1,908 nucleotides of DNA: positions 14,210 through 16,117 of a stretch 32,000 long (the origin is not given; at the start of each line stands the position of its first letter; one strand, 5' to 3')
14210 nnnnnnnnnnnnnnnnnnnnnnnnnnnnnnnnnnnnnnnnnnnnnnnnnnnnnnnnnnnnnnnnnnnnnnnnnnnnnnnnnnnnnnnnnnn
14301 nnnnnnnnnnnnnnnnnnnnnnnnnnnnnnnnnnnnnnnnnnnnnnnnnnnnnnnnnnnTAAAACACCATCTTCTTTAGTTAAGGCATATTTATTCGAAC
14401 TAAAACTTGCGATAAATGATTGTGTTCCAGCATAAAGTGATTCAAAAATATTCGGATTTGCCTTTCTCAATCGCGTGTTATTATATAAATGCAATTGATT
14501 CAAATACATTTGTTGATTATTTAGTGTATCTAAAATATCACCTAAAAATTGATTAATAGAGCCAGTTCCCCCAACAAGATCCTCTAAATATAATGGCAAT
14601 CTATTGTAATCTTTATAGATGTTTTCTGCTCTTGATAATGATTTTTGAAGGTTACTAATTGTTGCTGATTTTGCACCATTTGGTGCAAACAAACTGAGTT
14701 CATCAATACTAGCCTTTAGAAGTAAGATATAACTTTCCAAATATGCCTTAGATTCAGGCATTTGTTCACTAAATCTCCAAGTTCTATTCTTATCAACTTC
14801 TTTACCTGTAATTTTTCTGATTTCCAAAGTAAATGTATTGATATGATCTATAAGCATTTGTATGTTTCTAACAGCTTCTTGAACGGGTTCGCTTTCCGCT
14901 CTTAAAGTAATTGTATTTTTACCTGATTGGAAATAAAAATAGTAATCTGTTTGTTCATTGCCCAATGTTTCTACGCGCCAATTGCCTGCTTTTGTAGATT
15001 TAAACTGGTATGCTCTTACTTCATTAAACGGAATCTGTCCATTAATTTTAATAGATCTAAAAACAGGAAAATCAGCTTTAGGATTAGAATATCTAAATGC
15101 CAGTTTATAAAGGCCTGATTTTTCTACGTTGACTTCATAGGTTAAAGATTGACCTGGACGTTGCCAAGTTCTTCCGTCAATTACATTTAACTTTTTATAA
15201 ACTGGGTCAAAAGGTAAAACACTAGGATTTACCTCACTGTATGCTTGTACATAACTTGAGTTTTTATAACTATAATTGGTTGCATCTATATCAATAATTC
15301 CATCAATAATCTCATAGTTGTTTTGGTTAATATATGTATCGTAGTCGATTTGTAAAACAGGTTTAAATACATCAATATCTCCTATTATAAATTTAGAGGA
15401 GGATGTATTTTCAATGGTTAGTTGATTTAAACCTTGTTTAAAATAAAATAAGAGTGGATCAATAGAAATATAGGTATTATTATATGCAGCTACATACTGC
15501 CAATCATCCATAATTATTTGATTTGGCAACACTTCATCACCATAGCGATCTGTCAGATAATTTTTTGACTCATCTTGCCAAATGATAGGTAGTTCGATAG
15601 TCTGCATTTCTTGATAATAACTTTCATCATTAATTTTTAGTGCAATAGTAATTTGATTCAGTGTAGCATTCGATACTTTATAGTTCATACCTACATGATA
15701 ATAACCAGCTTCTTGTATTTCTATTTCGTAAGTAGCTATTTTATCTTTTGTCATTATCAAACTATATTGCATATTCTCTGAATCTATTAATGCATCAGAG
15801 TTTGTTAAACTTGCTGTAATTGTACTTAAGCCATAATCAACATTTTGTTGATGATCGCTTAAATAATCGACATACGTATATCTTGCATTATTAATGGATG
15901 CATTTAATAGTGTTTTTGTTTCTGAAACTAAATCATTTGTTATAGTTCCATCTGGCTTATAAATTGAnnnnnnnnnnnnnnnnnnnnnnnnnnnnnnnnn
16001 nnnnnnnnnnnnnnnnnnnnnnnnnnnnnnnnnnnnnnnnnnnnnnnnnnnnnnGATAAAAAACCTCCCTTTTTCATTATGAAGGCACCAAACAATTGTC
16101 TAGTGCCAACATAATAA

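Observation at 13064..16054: Membrane-anchored SBP fused to tandem CBM-like modules through a long helical spacer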

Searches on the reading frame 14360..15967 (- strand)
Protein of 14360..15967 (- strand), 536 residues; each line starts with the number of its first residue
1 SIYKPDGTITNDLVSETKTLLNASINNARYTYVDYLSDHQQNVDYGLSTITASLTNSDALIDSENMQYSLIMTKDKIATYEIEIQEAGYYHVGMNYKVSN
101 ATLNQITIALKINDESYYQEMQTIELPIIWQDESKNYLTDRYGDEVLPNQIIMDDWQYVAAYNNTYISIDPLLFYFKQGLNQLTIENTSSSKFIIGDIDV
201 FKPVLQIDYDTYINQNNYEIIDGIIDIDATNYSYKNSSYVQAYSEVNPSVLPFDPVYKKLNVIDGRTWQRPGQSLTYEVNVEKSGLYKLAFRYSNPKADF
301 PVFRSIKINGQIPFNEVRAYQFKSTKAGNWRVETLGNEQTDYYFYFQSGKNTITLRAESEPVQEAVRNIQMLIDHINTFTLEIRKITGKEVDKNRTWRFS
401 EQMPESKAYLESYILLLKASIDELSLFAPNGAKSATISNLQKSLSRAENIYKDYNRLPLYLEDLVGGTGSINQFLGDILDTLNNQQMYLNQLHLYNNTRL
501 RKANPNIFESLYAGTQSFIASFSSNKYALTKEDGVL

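Call 16: search_protein_families(library=pfam, max_evalue=5, proteins=[window:14360-15967:-])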
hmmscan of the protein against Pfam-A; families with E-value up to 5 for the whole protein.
seq(536 aa): 3 families
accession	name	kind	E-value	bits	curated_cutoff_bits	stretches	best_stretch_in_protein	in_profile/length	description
PF25275.1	Golvesin_C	-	0.0018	18.8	31.6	1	47-106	10-71/132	Golvesin C-terminal domain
PF16990.11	CBM_35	-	0.0082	16.9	28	1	269-298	32-61/121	Carbohydrate binding module (family 35)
PF01250.22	Ribosomal_S6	-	0.035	14.7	27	1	79-115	47-82/90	Ribosomal protein S6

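Call 33: predict_structure(alignment_id=A2)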
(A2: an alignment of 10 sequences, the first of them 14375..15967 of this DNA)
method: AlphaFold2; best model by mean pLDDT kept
length: 531 residues; sequences in the alignment: 10
mean_pLDDT: 70.0   pTM: 0.64
mean pLDDT of the five models: 70.0, 68.3, 67.0, 63.9, 62.2
residues with pLDDT >= 90: 61; 70-90: 266; 50-70: 99; < 50: 105
segments of 3 or more residues with pLDDT < 50: 139-148, 164-167, 229-267, 484-531
pLDDT, mean of each block of 10 residues (from residue 1): 77 79 63 65 77 86 65 90 90 83 70 82 70 51 48 73 59 88 88 87 83 84 66 31 32 38 48 64 88 67 76 85 72 83 89 72 74 80 73 67 86 93 81 80 92 85 81 81 44 32 32 35 30 27
secondary structure, 60 per line:
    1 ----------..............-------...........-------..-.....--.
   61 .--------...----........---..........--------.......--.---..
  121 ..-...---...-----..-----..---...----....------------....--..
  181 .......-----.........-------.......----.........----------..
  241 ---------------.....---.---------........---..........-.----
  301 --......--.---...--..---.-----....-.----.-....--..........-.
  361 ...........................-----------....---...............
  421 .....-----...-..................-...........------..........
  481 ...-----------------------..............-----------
elements in order: H11-24 H32-42 E53-57 E70-72 E77-84 E88-97 E106-112 H119-122 E124-126 E130-132 E150-152 E157-160 E173-176 E179-187 E193-201 H209-215 E220-228 H256-260 E274-281 E285-294 E303-308 E331-334 E343-346 E349-358 H360-387 H399-402 H406-425 H435-452 H454-464 H471-483 H507-520

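Call 35: fold_search(model_id=the predicted structure, library=pdb)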
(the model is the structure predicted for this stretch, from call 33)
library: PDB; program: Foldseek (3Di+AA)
matches with E <= 10: 1040; with E <= 0.001: 118
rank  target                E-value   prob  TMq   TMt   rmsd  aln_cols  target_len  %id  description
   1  9h9a                  2.5e-06  1.00  0.18  0.09  27.6       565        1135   10  native structure of the full-length pesticidal protein Cry8Ba2, from crystals formed in vivo (form 1) (released 2025-12-03)
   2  3wnl_A                3.4e-06  1.00  0.17  0.14  18.3       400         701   10  D308A mutant of Bacillus circulans T-3040 cycloisomaltooligosaccharide glucanotransferase complexed with isomaltohexao (released 2014-02-05)
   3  3wnp_A                4.0e-06  1.00  0.18  0.14  17.1       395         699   11  D308A, F268V, D469Y, A513V, and Y515S quintuple mutant of Bacillus circulans T-3040 cycloisomaltooligosaccharide gluca (released 2014-02-05)
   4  8w7n                  4.0e-06  1.00  0.18  0.10  26.8       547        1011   10  Crystal structure of the in-cell Cry1Aa purified from Bacillus thuringiensis (released 2024-03-06)
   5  3zm8_A                5.3e-06  1.00  0.18  0.21  14.2       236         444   10  Crystal structure of Podospora anserina GH26-CBM35 beta-(1,4)- mannanase (released 2013-04-17)
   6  8j3x_A                7.3e-06  1.00  0.17  0.22  13.6       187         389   14  Crystal structure of CBM6E from Saccharophagus degradans (released 2024-04-24)
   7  8j3x_B                1.2e-05  1.00  0.17  0.22  13.9       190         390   14  Crystal structure of CBM6E from Saccharophagus degradans (released 2024-04-24)
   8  2w3j                  1.5e-05  1.00  0.17  0.60   5.8       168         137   10  Structure of a family 35 carbohydrate binding module from an environmental isolate (released 2009-01-20)
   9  4xup_B                1.5e-05  0.99  0.14  0.22  23.6       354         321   12  Structure of the N-terminal CBM22-1-CBM22-2 tandem domain from Paenibacillus barcinonensis Xyn10C (released 2015-06-03)
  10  2vzr_A                1.8e-05  1.00  0.15  0.53  12.1       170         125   10  C-terminal CBM35 from Amycolatopsis orientalis exo-chitosanase CsxA in complex with glucuronic acid (released 2009-01-13)
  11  8j3y_A                2.0e-05  1.00  0.17  0.22   9.0       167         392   15  Crystal structure of CBM6E E168Q in complex with oligosaccharides (released 2024-04-24)
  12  2vzp_B                2.0e-05  1.00  0.16  0.58  11.2       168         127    9  Atomic Resolution Structure of the C-terminal CBM35 from Amycolatopsis orientalis exo-chitosanase CsxA (released 2009-01-13)
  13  3wnk                  2.1e-05  0.99  0.18  0.14  19.8       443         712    9  Crystal Structure of Bacillus circulans T-3040 cycloisomaltooligosaccharide glucanotransferase (released 2014-02-05)
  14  2y8k                  2.8e-05  1.00  0.17  0.19   7.6       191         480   15  Structure of CtGH5-CBM6, an arabinoxylan-specific xylanase. (released 2011-02-16)
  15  2vzp_A                3.1e-05  1.00  0.17  0.59   7.1       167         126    8  Atomic Resolution Structure of the C-terminal CBM35 from Amycolatopsis orientalis exo-chitosanase CsxA (released 2009-01-13)
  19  2w1w_A                3.8e-05  1.00  0.17  0.59  11.1       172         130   12  Native structure of a family 35 carbohydrate binding module from Clostridium thermocellum (released 2009-01-20)
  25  2w1w_B                5.8e-05  1.00  0.19  0.66   7.6       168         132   11  Native structure of a family 35 carbohydrate binding module from Clostridium thermocellum (released 2009-01-20)
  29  2cdp_A                6.5e-05  1.00  0.17  0.57   9.7       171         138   12  Structure of a CBM6 in complex with neoagarohexaose (released 2006-02-08)
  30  2w46_A                7.2e-05  1.00  0.19  0.67   7.2       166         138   14  CBM35 from Cellvibrio japonicus Abf62 (released 2009-01-27)
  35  2cdp_B                8.0e-05  1.00  0.17  0.60  14.7       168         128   10  Structure of a CBM6 in complex with neoagarohexaose (released 2006-02-08)
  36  2w46_B                8.9e-05  1.00  0.19  0.68   7.2       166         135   14  CBM35 from Cellvibrio japonicus Abf62 (released 2009-01-27)
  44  1uxz_A                1.3e-04  1.00  0.15  0.52  12.8       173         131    9  Carbohydrate binding module (CBM6cm-2) from Cellvibrio mixtus lichenase 5A (released 2004-03-11)
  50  5x7g                  1.4e-04  0.99  0.19  0.15  18.7       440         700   10  Crystal Structure of Paenibacillus sp. 598K cycloisomaltooligosaccharide glucanotransferase (released 2017-04-26)
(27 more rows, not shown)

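Call 50: search_protein_representatives(alignment_id=A2)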
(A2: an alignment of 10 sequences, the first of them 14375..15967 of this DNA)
Query: 10 sequences, 537 profile positions. Proteins with E-value up to 0.001 (for the whole library): 1948; up to 1e-10: 1403; up to 1e-30: 941. The best 150 are listed.
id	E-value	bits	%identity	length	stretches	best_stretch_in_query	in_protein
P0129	9.7e-215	730.5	-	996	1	1-537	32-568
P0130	9.3e-209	710.7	-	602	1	4-537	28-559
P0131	4.5e-185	632.5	-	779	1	2-537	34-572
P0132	2.3e-173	593.9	-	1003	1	7-537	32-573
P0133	2.2e-164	564.3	-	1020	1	5-535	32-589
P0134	3.3e-158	543.9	-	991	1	4-537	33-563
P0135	1.0e-155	535.7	-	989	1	4-532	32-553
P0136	2.0e-136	472.0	-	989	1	17-537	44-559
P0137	6.4e-130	450.5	-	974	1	9-537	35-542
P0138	1.0e-128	446.6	-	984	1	12-527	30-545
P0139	2.0e-127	442.3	-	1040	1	43-532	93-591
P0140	2.4e-119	415.6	-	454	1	8-425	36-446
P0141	3.8e-119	415.0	-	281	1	131-412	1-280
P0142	5.2e-117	407.9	-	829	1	4-532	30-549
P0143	6.4e-115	401.0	-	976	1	8-537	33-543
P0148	5.0e-102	358.5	-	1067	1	53-532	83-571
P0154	1.4e-94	333.9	-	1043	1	74-526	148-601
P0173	1.8e-79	284.1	-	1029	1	52-532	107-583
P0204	4.2e-69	249.8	-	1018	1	43-526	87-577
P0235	9.2e-64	232.2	-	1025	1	28-527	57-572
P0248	5.7e-62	226.3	-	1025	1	70-537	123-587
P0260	3.0e-60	220.6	-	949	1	68-526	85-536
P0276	4.5e-59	216.7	-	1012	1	62-527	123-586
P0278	4.9e-59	216.6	-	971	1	66-525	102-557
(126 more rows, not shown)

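Call 51: find_related_loci(query=A2, collection=genome_contigs, flank=10000)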
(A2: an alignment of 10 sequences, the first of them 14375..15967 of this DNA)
Query A2 (531 aa) in genome_contigs; peptide patterns used: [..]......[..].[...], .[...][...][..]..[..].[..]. (x = any residue, [..] = any of these).
121 stretches matched a pattern; 84 encode a relative of the query (tblastn E <= 1e-3); the best 80 are kept; 80 distinct loci.
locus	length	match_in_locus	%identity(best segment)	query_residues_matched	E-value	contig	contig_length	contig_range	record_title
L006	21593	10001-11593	98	1-531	0e+0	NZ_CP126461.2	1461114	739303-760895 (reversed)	Acholeplasma laidlawii strain 8195 chromosome, complete genome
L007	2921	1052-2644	62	1-531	0e+0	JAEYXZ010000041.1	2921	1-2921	MAG: Bacillota bacterium isolate OH_CBlB_337 k127_1065052, whole genome shotgun sequence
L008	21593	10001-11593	63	1-531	0e+0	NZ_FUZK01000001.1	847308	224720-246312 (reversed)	Acholeplasma oculi strain ATCC 27350, whole genome shotgun sequence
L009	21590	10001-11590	53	3-531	0e+0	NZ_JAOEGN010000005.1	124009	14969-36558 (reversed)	Paracholeplasma vituli strain 92-19 NODE_5_length_124009_cov_118.621616, whole genome shotgun sequence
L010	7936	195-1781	46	3-530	2e-161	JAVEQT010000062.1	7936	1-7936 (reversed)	MAG: Acholeplasmataceae bacterium isolate BF_dRep_35 NODE_30857_length_7936_cov_24.124088_Biofilm4, whole genome shotgun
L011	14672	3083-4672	47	3-531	4e-161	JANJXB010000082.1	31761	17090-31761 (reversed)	MAG: Acholeplasmataceae bacterium isolate RS263_metabat.bin.35 RS263_k141_314456, whole genome shotgun sequence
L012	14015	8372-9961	46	3-531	3e-159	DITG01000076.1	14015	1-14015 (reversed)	MAG TPA_asm: Acholeplasmataceae bacterium UBA6190 UBA6190_contig_387286, whole genome shotgun sequence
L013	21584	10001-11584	45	3-531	2e-155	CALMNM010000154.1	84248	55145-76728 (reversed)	MAG TPA_asm: uncultured Acholeplasma sp. isolate SRR6284161_bin.9_CONCOCT_v1.1_MAG genome assembly, contig: ERZ795125.27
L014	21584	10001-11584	45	3-531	4e-155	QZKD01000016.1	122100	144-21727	MAG: Acholeplasma sp. isolate SURF_22 Ga0104751_1000088, whole genome shotgun sequence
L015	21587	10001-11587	45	3-530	3e-154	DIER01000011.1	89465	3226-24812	MAG TPA_asm: Acholeplasmataceae bacterium UBA5769 UBA5769_contig_51740, whole genome shotgun sequence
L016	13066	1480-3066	45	3-530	1e-151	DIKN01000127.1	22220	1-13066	MAG TPA_asm: Acholeplasmataceae bacterium UBA5617 UBA5617_contig_69406, whole genome shotgun sequence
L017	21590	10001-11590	45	3-530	7e-159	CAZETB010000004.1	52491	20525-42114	MAG TPA_asm: uncultured Mariniplasma sp. isolate binchicken_co117_318 genome assembly, contig: NODE_1169_length_52491_co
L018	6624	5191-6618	46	3-479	2e-141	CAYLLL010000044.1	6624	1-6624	MAG TPA_asm: uncultured Mariniplasma sp. isolate SRP093185_co1_165 genome assembly, contig: NODE_8797_length_6624_cov_8.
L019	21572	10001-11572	42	3-528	1e-136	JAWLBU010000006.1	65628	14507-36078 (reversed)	MAG: Haloplasmataceae bacterium isolate 15dZY3.bin.118 NODE_710_length_65628_cov_5.694212, whole genome shotgun sequence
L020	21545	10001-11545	43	14-529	3e-133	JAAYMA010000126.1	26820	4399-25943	MAG: Clostridiaceae bacterium isolate AS20ysBPTH_144 110460_AS20, whole genome shotgun sequence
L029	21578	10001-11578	40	1-529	5e-127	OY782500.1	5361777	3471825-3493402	MAG: Vallitaleaceae bacterium isolate 08788439-a597-456a-b4e9-0d8f61821b33 genome assembly, chromosome: 1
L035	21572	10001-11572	40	3-529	2e-124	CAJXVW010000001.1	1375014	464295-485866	MAG TPA_asm: uncultured Tenericutes bacterium isolate SRR6201695_bin.11_MetaBAT_v2.12.1_MAG genome assembly, contig: NOD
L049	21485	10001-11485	40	20-527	3e-116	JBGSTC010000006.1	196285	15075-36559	MAG: Erysipelotrichaceae bacterium isolate JTS-AC397 k141_3804656, whole genome shotgun sequence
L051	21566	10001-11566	38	9-527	9e-116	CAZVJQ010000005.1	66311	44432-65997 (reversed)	MAG TPA_asm: uncultured Fastidiosipila sp. isolate SRP274231_co1_324 genome assembly, contig: NODE_149_length_66311_cov_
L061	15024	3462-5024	39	14-531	6e-125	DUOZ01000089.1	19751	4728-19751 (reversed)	MAG TPA_asm: bacterium isolate AS08sgBPME_246 210009_AS08, whole genome shotgun sequence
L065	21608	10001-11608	36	5-527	1e-101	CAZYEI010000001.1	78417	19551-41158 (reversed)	MAG TPA_asm: uncultured Eubacteriales bacterium isolate SRP225648_co1_239 genome assembly, contig: NODE_438_length_78417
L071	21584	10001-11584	31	15-531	2e-91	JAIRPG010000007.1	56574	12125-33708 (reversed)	MAG: Treponema sp. isolate Cf509_bin30 k119_1950393, whole genome shotgun sequence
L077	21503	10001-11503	33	19-529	3e-87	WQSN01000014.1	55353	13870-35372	MAG: Treponema sp. isolate Co191P3bin12 JGI24695J34938_10000212, whole genome shotgun sequence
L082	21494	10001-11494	29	14-527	6e-77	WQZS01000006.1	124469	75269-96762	MAG: Defluviitaleaceae bacterium isolate Lab288P1bin109 Ga0131853_10000117, whole genome shotgun sequence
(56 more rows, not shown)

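Call 56: search_protein_families(library=pfam, max_evalue=10, proteins=[L029:16719-19055:+, L035:16678-19584:+, L049:16631-18985:+, L071:16707-19085:+, L082:16650-19094:+, L065:16833-19316:+])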
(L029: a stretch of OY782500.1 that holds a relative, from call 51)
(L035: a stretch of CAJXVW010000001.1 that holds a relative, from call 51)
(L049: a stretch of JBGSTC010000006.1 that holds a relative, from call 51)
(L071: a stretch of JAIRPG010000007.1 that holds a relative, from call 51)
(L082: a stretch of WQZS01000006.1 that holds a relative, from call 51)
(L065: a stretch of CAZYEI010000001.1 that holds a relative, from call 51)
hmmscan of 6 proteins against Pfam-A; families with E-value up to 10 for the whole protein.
L029:16719-19055:+ (779 aa): 1 family
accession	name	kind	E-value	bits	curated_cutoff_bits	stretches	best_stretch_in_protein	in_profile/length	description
PF18952.6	DUF5696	-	5.6e-132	441.8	25.6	1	157-774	4-611/612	Family of unknown function (DUF5696)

L035:16678-19584:+ (969 aa): 2 families
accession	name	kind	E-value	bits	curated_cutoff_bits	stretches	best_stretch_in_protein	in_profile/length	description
PF18952.6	DUF5696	-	7.3e-141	471.1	25.6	1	347-964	8-612/612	Family of unknown function (DUF5696)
PF02018.23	CBM_4_9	-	6.3e-06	27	25.9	1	121-235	7-128/136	Carbohydrate binding domain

L049:16631-18985:+ (785 aa): 1 family
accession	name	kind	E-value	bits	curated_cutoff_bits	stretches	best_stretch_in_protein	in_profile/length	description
PF18952.6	DUF5696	-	1.1e-142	477.1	25.6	1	158-780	4-611/612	Family of unknown function (DUF5696)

L071:16707-19085:+ (793 aa): 2 families
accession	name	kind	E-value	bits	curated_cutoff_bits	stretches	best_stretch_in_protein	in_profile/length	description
PF18952.6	DUF5696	-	4.6e-137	458.5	25.6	1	168-783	8-610/612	Family of unknown function (DUF5696)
PF00476.26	DNA_pol_A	-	0.25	10.7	34.3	1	137-188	117-170/381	DNA polymerase family A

L082:16650-19094:+ (815 aa): 1 family
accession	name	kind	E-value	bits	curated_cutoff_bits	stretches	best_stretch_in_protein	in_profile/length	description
PF18952.6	DUF5696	-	1.7e-124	417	25.6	1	202-810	13-611/612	Family of unknown function (DUF5696)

L065:16833-19316:+ (828 aa): 1 family
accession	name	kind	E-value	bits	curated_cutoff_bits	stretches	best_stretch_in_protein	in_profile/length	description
PF18952.6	DUF5696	-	6.8e-131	438.2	25.6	1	194-825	19-612/612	Family of unknown function (DUF5696)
